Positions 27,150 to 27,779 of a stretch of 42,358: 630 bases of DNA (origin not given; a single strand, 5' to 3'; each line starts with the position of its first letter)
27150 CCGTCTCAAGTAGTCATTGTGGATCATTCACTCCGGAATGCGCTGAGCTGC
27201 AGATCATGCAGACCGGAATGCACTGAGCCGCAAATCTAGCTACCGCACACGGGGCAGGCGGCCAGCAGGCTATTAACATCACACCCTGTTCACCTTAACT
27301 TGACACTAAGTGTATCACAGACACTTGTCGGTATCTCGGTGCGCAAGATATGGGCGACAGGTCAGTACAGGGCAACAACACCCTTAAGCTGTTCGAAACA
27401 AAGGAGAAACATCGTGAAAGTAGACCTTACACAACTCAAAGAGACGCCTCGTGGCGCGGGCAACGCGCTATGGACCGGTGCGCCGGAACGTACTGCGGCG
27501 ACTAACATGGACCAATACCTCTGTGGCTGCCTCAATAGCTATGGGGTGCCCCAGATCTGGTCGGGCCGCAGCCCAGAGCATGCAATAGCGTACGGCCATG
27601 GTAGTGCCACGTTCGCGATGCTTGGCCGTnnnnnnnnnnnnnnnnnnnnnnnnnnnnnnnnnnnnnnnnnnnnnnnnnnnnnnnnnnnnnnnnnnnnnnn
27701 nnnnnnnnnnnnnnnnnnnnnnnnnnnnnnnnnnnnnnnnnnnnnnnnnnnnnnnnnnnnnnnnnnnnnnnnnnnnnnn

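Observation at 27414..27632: Atypical candidate precursor: 72 aa with a single CGC motif mid-peptide and a long C-terminal tail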

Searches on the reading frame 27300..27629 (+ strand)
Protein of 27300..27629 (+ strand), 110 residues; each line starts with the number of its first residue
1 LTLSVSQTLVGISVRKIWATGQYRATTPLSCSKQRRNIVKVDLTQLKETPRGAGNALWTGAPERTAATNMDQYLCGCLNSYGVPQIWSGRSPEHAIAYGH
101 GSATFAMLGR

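Call 7: search_protein_families(library=ncbifam, proteins=[window:27300-27629:+], max_evalue=1)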
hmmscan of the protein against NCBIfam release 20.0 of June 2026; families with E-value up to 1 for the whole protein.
window:27300-27629:+ (110 aa): 0 families
